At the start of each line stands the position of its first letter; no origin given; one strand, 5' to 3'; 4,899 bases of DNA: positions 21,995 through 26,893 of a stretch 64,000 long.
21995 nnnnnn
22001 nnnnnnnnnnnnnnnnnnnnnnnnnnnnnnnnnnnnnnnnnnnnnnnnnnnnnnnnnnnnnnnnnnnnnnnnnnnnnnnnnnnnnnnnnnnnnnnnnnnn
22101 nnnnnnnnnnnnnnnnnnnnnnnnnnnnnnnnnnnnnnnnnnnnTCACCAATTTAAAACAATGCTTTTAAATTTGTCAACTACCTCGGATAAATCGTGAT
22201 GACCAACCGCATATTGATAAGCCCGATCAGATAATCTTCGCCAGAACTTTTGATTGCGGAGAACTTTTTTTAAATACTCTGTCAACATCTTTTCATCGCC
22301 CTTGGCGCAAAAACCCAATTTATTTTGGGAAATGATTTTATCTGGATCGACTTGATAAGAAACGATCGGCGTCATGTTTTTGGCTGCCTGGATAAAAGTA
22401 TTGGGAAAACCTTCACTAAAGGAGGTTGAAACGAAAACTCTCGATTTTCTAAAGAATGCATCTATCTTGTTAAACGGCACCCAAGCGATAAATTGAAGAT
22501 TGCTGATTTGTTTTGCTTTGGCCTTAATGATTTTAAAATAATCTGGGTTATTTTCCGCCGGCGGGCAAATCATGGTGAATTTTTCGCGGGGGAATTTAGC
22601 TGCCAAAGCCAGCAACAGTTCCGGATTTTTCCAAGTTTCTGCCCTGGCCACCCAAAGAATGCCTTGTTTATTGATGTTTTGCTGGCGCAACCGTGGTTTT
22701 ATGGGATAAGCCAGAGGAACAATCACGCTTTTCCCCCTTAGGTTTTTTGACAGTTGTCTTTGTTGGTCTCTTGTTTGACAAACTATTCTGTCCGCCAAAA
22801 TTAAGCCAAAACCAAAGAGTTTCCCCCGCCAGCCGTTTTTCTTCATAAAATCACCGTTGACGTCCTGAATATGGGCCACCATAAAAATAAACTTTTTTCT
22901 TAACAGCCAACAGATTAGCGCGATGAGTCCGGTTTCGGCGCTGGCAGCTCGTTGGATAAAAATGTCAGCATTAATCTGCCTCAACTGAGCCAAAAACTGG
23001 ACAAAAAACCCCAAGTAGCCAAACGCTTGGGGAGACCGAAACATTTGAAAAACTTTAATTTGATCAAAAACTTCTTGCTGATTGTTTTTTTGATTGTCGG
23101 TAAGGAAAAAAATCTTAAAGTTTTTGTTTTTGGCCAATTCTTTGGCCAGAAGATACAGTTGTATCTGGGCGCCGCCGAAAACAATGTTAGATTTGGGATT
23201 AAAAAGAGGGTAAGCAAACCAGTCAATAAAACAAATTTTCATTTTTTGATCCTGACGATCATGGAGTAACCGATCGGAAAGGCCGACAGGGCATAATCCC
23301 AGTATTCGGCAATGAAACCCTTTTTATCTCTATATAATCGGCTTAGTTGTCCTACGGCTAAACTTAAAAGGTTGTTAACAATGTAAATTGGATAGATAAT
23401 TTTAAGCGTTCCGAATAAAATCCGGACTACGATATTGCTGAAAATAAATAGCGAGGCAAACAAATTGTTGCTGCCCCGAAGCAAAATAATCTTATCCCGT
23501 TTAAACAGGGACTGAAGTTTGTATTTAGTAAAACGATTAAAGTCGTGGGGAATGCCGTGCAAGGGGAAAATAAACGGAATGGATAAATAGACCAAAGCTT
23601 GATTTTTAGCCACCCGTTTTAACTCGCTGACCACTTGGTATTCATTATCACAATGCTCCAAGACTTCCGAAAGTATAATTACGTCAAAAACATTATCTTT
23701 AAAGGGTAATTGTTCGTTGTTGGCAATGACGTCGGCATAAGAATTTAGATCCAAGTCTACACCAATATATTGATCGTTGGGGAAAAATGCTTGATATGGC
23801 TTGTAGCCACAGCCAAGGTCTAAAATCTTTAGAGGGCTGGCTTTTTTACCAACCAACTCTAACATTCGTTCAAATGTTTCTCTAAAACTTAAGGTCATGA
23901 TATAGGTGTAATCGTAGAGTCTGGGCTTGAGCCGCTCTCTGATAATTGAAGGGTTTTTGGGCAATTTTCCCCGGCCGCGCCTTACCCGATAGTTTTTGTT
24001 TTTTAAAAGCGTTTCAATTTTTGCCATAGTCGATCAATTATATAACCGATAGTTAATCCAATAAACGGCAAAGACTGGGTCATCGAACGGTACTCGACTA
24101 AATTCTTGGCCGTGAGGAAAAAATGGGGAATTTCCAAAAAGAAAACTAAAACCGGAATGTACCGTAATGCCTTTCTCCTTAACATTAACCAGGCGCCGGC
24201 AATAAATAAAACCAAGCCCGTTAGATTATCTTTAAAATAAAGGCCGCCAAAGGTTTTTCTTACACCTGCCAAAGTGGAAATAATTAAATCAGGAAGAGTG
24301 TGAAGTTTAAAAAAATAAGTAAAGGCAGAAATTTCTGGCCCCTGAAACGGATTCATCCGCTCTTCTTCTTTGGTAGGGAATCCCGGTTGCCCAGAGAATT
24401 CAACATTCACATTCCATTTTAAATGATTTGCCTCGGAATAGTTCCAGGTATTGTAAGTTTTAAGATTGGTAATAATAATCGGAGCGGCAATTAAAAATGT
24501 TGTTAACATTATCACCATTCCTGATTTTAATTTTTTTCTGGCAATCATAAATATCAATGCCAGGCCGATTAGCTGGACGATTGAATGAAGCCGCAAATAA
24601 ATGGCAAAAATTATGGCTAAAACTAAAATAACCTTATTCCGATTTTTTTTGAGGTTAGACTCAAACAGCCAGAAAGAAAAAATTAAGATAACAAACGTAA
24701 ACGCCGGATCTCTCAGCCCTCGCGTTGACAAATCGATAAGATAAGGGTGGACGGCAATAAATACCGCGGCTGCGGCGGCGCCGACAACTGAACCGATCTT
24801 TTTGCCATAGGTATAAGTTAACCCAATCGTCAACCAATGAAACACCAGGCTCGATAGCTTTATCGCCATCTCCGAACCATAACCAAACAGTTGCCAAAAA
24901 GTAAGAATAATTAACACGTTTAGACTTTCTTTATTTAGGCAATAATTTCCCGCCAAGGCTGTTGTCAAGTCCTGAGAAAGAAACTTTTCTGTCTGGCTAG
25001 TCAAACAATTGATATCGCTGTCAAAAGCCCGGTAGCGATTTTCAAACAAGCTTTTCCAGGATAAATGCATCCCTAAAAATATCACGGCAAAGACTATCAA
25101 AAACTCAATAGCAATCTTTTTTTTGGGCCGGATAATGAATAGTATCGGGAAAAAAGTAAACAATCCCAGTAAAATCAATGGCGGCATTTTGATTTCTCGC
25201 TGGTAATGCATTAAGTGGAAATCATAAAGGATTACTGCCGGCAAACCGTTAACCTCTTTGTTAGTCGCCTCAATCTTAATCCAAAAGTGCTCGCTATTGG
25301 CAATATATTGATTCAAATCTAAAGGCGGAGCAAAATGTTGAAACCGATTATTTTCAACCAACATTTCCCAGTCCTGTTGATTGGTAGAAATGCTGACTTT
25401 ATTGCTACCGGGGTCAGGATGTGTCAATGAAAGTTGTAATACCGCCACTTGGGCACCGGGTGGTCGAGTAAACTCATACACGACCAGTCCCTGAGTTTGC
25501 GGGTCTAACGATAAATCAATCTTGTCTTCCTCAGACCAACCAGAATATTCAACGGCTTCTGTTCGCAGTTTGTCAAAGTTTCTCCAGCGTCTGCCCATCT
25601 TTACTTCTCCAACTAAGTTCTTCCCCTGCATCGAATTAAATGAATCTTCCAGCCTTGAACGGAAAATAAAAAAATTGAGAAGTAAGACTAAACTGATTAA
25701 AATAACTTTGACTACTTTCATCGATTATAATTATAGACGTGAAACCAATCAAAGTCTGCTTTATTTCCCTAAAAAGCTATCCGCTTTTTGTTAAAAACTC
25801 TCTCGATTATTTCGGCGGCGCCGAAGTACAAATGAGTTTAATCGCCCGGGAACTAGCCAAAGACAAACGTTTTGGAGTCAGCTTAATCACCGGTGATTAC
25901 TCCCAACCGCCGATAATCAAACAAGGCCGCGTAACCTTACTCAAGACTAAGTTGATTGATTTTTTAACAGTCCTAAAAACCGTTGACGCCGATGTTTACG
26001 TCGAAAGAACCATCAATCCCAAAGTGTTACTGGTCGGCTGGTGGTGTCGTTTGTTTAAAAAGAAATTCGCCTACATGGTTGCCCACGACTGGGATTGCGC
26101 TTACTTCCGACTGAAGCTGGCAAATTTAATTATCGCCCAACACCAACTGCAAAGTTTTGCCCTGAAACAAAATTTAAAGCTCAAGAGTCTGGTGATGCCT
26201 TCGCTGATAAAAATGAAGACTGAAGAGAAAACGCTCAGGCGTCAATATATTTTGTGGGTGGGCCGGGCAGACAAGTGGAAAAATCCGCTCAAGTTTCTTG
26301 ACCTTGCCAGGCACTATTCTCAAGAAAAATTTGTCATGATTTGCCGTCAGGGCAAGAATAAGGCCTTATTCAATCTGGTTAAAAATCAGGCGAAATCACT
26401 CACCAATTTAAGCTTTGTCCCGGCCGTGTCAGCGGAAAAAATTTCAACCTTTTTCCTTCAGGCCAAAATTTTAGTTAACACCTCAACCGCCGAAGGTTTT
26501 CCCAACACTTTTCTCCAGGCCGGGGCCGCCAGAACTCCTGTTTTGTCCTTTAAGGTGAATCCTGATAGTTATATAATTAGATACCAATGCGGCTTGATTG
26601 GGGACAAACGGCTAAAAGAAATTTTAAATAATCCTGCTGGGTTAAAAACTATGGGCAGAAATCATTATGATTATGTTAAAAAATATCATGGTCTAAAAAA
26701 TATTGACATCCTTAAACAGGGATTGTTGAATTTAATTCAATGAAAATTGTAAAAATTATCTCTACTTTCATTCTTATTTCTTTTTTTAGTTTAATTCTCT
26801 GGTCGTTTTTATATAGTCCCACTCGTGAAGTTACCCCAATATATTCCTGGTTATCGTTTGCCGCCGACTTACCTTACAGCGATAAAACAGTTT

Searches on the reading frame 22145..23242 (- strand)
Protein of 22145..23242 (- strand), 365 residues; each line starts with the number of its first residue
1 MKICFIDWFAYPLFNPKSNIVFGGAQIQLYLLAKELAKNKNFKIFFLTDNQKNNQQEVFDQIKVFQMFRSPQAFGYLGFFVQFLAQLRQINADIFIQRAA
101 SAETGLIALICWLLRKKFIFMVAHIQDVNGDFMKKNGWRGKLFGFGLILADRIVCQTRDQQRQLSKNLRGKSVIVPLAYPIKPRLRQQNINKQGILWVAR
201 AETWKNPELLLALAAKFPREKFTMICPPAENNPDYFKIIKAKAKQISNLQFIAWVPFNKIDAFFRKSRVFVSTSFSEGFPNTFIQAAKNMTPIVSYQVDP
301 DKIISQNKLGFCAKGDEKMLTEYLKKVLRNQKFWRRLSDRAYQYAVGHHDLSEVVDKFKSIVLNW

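Call 5: search_protein_families(library=pfam, proteins=[window:22145-23242:-], max_evalue=0.01)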
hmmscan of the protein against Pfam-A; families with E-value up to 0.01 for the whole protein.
window:22145-23242:- (365 aa): 3 families
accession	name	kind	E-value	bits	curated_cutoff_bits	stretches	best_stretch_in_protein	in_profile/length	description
PF00534.26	Glycos_transf_1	-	4.3e-16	59.4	26.4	1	191-343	14-171/172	Glycosyl transferases group 1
PF13692.12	Glyco_trans_1_4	-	2.1e-11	44.7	27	1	194-330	3-142/142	Glycosyl transferases group 1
PF13439.12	Glyco_transf_4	-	2.9e-07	31.1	28.5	1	22-176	1-163/170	Glycosyltransferase Family 4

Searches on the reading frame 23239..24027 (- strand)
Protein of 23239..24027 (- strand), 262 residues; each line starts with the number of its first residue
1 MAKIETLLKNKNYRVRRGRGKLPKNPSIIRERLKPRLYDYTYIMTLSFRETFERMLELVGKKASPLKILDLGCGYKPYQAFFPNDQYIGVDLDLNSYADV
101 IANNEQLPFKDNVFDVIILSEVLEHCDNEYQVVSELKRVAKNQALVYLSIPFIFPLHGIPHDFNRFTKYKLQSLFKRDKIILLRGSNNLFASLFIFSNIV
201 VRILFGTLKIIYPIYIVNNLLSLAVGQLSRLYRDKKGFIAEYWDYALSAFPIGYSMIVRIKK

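Call 5: search_protein_families(library=pfam, proteins=[window:23239-24027:-], max_evalue=0.01)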
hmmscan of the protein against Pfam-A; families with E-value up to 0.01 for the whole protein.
window:23239-24027:- (262 aa): 8 families
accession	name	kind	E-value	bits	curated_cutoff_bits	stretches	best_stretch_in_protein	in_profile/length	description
PF08241.18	Methyltransf_11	-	1.5e-11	45.2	21.2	1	69-147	1-94/95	Methyltransferase domain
PF13489.12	Methyltransf_23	-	4e-08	33.6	27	1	50-152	8-120/164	Methyltransferase domain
PF13847.12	Methyltransf_31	-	3.6e-06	27.2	27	1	102-147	61-108/145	Methyltransferase domain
PF13649.12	Methyltransf_25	-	9.3e-06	26.7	27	1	100-142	37-95/97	Methyltransferase domain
PF08242.18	Methyltransf_12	-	0.00054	21.1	30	1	70-144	2-96/98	Methyltransferase domain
PF07021.18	MetW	-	0.0012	19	21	0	91-143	43-105/193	Methionine biosynthesis protein MetW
PF01209.24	Ubie_methyltran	-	0.0061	16.4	20.1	0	100-145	103-148/233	ubiE/COQ5 methyltransferase family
PF05148.21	Methyltransf_8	-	0.007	16.7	27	1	53-147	61-155/219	Hypothetical methyltransferase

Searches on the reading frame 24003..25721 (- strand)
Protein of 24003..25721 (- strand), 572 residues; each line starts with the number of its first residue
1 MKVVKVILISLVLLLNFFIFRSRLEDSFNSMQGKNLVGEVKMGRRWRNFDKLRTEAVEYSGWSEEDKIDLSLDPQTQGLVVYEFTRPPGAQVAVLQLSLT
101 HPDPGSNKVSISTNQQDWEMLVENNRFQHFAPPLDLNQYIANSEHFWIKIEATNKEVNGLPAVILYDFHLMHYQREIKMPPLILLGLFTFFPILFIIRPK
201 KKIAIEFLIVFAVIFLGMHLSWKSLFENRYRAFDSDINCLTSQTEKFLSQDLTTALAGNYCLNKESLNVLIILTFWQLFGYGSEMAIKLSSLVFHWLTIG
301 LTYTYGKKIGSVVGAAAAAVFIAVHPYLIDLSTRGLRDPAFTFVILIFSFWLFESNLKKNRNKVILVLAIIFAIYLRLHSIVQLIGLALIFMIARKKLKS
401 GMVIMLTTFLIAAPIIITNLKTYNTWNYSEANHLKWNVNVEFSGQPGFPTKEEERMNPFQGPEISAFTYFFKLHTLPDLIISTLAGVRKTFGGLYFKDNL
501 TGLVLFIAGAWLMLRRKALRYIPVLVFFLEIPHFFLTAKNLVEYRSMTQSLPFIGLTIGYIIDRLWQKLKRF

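Call 5: search_protein_families(library=pfam, proteins=[window:24003-25721:-], max_evalue=0.01)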
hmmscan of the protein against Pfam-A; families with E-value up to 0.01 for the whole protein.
window:24003-25721:- (572 aa): 1 family
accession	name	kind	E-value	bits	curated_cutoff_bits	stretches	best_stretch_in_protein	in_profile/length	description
PF13231.12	PMT_2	-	8.4e-05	23.3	26.1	1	271-417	9-155/160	Dolichyl-phosphate-mannose-protein mannosyltransferase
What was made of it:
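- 24003..25721 (-): Probable GT-C, below the Pfam threshold. Call 5: PMT_2 23 bits.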

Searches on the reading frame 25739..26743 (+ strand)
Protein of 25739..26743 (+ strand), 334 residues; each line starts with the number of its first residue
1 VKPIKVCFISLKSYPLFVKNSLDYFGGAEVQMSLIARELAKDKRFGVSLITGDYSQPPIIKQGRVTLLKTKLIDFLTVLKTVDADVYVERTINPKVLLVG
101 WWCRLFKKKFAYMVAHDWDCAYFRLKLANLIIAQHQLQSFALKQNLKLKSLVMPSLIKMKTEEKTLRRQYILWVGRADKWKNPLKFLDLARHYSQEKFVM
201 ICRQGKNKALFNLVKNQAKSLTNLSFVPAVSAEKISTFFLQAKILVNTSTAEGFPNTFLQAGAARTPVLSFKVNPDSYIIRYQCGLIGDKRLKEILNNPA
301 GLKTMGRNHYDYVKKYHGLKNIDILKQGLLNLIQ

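Call 5: search_protein_families(library=pfam, proteins=[window:25739-26743:+], max_evalue=0.01)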
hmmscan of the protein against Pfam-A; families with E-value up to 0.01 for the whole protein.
window:25739-26743:+ (334 aa): 2 families
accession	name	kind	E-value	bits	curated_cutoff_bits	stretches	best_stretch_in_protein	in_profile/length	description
PF00534.26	Glycos_transf_1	-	1.4e-12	47.9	26.4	1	163-289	10-141/172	Glycosyl transferases group 1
PF13692.12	Glyco_trans_1_4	-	3.5e-10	40.7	27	1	169-281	2-117/142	Glycosyl transferases group 1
